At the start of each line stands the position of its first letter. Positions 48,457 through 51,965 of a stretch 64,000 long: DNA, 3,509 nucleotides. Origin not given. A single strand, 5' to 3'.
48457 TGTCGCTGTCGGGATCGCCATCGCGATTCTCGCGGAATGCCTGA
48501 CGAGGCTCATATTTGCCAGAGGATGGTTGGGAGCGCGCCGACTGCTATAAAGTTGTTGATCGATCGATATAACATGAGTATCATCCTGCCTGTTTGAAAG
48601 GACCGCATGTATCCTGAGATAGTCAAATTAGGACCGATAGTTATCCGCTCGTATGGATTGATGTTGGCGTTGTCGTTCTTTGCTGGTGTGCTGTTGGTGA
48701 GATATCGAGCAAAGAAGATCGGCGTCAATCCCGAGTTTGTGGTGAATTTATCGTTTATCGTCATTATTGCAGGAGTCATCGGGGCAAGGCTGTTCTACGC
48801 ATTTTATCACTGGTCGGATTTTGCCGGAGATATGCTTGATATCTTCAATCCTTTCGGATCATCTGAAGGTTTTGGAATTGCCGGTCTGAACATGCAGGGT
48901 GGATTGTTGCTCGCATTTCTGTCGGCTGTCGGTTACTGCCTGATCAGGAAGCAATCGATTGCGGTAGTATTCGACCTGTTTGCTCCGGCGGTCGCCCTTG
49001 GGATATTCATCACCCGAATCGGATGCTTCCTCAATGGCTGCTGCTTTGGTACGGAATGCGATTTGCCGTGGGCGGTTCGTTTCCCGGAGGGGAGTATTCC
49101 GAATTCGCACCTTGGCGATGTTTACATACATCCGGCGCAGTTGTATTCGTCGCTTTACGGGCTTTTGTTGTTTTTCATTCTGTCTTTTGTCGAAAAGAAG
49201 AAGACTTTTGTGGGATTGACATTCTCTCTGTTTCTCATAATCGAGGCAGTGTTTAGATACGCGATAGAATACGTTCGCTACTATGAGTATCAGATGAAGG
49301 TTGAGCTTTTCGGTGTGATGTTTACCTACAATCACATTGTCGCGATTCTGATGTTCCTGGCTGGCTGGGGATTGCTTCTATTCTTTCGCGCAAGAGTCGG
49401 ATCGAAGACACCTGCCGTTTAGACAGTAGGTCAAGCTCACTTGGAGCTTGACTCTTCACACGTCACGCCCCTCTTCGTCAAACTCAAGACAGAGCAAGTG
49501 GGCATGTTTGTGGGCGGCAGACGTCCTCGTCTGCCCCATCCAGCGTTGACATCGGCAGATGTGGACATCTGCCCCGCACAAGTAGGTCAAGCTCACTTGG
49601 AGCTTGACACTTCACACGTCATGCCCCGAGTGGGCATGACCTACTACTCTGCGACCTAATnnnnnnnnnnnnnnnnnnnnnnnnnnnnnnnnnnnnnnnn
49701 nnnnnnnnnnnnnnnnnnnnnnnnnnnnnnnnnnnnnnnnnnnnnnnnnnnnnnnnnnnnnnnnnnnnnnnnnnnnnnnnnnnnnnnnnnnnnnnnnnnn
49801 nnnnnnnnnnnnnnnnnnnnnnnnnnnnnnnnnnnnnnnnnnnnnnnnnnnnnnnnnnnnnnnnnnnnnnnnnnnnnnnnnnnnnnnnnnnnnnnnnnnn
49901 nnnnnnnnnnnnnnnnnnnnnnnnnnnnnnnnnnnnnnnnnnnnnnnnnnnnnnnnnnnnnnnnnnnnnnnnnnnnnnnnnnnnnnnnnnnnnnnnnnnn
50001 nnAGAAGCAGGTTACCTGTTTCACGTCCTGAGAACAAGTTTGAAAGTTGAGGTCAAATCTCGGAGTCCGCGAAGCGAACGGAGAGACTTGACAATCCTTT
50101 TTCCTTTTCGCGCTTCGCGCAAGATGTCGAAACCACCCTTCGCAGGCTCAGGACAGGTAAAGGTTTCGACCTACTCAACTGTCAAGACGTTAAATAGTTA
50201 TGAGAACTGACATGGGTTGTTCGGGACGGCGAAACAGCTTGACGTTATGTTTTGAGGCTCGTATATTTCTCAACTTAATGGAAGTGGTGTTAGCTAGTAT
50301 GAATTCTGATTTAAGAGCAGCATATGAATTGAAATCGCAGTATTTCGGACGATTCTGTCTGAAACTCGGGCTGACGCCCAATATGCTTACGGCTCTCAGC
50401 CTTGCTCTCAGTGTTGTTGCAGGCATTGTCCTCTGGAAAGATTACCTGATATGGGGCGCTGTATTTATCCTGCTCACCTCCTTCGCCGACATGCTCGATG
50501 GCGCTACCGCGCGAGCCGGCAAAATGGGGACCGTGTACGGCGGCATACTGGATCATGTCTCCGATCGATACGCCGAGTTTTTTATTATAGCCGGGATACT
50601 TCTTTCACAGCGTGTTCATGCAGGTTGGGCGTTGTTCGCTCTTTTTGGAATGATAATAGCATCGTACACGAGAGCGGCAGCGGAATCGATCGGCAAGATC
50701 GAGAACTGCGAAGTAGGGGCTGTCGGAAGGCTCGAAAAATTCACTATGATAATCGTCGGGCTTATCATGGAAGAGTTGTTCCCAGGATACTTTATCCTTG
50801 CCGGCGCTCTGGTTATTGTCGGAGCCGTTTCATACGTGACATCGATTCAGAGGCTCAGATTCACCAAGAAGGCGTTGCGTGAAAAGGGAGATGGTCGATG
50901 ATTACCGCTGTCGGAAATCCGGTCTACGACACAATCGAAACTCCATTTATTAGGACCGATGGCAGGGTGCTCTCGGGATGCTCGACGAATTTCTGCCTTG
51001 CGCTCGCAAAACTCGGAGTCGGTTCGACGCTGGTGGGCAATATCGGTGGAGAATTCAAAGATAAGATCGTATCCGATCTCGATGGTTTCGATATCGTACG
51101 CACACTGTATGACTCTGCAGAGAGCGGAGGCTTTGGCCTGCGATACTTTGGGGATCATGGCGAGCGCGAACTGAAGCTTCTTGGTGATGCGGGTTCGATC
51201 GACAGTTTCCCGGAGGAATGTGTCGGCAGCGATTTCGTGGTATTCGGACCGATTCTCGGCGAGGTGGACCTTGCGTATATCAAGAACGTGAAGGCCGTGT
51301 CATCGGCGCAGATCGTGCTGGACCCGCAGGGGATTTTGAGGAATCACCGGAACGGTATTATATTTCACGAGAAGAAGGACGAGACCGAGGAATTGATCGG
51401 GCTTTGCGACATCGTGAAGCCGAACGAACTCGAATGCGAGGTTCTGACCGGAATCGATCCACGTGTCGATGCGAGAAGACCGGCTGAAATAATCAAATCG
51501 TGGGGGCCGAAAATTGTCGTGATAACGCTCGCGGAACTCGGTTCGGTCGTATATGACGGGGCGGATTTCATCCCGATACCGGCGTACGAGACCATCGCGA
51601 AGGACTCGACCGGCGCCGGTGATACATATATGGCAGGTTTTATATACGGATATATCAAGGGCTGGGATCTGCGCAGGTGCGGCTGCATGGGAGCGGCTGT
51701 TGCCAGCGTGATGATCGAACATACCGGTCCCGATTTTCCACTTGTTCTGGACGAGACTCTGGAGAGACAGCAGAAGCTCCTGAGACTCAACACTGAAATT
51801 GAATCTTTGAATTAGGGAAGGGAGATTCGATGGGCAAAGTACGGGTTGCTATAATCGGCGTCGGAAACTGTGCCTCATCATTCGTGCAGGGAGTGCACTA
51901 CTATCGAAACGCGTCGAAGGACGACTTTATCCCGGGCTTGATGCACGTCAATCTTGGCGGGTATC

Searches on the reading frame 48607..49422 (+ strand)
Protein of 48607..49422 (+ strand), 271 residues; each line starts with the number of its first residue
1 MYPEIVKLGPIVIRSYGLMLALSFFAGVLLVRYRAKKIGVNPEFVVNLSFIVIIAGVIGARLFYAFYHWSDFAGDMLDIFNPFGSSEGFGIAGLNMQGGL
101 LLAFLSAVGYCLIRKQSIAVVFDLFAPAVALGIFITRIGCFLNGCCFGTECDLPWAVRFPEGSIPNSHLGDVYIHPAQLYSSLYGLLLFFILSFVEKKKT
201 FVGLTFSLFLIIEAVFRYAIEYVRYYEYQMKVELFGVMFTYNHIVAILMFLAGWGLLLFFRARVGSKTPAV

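Call 76: search_protein_families(library=pfam, proteins=[window:48607-49422:+], max_evalue=0.00001)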
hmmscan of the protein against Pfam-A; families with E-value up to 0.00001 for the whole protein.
window:48607-49422:+ (271 aa): 1 family
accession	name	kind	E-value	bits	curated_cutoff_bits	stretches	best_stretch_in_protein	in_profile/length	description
PF01790.23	LGT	-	6e-52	176.8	24.9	1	3-258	1-239/240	Prolipoprotein diacylglyceryl transferase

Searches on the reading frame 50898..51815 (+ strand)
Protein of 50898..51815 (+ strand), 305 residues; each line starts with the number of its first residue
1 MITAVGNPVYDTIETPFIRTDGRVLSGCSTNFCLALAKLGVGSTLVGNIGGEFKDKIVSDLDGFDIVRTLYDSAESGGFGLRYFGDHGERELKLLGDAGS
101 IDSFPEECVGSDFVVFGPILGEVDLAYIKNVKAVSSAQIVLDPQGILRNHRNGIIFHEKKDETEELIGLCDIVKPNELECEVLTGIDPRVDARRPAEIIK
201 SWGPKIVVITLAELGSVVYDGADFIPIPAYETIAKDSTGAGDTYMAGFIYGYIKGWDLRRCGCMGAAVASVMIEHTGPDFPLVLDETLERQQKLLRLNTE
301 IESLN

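Call 76: search_protein_families(library=pfam, proteins=[window:50898-51815:+], max_evalue=0.00001)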
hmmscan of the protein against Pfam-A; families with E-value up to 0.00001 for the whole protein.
window:50898-51815:+ (305 aa): 2 families
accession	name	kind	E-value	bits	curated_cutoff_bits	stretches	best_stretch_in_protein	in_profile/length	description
PF00294.29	PfkB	-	3.3e-29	102.6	25.8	1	27-281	37-298/302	pfkB family carbohydrate kinase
PF08543.17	Phos_pyr_kin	-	1.3e-06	28.4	27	1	131-248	82-207/246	Phosphomethylpyrimidine kinase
